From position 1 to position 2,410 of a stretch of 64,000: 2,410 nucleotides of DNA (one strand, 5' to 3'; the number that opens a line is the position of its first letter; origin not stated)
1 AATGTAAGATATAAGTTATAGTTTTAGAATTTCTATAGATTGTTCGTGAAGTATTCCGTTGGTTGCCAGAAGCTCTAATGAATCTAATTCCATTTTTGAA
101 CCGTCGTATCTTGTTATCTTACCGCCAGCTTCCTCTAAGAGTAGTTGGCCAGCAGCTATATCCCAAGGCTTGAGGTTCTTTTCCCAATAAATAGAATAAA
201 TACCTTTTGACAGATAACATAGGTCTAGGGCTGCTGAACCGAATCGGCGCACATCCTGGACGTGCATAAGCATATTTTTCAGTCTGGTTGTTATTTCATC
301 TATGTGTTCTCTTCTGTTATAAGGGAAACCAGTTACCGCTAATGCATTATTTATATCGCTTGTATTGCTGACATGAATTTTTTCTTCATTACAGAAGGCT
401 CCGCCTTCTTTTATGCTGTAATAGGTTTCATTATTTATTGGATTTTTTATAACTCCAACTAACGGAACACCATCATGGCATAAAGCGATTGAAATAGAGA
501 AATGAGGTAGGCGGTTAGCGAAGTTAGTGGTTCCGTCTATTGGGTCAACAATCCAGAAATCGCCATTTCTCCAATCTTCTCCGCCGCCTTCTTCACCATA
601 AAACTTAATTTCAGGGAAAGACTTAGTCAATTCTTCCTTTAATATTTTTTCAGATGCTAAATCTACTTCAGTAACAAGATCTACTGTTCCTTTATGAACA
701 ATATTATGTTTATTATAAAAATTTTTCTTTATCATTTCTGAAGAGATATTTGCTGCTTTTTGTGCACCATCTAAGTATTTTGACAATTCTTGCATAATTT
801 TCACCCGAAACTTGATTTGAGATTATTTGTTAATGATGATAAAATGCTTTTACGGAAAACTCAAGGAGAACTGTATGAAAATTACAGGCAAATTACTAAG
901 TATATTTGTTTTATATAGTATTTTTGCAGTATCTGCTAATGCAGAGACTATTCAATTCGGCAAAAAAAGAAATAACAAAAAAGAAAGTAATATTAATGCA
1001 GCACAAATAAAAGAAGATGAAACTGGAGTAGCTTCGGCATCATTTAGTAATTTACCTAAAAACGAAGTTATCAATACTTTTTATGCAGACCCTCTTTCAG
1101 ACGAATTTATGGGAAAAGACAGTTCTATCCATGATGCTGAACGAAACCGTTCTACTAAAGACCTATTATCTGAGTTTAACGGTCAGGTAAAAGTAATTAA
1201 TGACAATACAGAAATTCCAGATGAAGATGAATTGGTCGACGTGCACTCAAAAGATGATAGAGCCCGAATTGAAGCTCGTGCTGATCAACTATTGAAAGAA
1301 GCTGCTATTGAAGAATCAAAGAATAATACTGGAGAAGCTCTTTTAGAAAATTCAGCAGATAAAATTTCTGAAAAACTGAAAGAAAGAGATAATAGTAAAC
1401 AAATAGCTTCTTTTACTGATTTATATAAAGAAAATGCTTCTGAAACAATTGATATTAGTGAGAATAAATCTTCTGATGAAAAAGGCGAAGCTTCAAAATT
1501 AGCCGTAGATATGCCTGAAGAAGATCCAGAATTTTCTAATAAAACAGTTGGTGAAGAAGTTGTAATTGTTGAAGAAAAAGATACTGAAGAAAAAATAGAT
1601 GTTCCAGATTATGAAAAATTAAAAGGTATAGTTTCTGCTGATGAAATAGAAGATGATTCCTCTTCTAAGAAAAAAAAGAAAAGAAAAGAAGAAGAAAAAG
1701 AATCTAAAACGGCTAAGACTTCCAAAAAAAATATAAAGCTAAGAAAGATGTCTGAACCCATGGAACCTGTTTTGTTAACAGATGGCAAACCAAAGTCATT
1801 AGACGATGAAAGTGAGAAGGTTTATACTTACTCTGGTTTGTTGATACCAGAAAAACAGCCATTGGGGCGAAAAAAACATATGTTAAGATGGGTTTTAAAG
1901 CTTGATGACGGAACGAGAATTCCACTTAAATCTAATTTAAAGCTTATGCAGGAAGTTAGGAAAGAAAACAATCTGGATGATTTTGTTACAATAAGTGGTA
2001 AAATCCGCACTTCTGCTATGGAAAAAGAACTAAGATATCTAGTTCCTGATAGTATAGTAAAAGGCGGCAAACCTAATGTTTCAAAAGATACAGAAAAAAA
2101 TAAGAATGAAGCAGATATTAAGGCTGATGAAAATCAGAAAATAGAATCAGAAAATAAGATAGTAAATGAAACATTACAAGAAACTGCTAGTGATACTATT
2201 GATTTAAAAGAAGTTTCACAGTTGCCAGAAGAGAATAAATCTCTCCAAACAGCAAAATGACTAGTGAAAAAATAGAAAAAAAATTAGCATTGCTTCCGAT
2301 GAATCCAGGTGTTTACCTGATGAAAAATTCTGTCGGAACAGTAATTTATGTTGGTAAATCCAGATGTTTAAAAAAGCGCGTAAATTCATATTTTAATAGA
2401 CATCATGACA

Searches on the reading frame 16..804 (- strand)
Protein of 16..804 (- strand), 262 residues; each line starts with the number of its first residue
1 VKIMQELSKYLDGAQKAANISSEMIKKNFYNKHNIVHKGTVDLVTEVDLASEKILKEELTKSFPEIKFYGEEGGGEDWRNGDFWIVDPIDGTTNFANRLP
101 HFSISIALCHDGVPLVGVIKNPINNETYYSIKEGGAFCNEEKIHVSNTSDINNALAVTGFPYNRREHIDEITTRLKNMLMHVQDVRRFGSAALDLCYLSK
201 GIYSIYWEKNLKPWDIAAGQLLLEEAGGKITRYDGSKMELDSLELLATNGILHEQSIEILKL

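Call 71: search_protein_families(library=pfam, proteins=[window:16-804:-], max_evalue=0.0001)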
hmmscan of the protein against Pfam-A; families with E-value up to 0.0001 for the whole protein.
window:16-804:- (262 aa): 1 family
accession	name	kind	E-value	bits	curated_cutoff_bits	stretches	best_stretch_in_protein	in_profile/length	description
PF00459.30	Inositol_P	-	7.7e-71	239.2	27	1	7-259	2-265/271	Inositol monophosphatase family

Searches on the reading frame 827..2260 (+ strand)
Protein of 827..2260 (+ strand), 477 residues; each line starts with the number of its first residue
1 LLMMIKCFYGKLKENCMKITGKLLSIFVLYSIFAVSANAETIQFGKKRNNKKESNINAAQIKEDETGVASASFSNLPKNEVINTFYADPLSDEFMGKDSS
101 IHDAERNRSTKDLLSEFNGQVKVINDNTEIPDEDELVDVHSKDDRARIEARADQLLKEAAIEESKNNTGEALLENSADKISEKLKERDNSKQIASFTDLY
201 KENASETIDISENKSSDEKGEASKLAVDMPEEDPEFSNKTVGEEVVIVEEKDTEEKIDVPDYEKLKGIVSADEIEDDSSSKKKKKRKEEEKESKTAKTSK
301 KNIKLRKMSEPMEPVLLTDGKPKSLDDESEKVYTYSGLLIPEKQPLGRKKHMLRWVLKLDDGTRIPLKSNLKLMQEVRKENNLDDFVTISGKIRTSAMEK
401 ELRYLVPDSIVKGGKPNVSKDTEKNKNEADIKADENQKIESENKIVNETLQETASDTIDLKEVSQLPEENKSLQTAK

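Call 28: search_protein_families(library=ncbifam, proteins=[window:827-2260:+])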
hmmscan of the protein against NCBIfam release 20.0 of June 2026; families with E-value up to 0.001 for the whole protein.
window:827-2260:+ (477 aa): 0 families

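Call 31: search_protein_families(library=pfam, proteins=[window:827-2260:+], max_evalue=0.001)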
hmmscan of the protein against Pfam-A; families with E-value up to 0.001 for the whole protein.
window:827-2260:+ (477 aa): 0 families

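Call 44: find_encoding_contigs(protein=window:827-2257:+, flank=10000, max_places=3)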
Protein window:827-2257:+ (477 aa): no gene with exactly this product is on record in the collection.
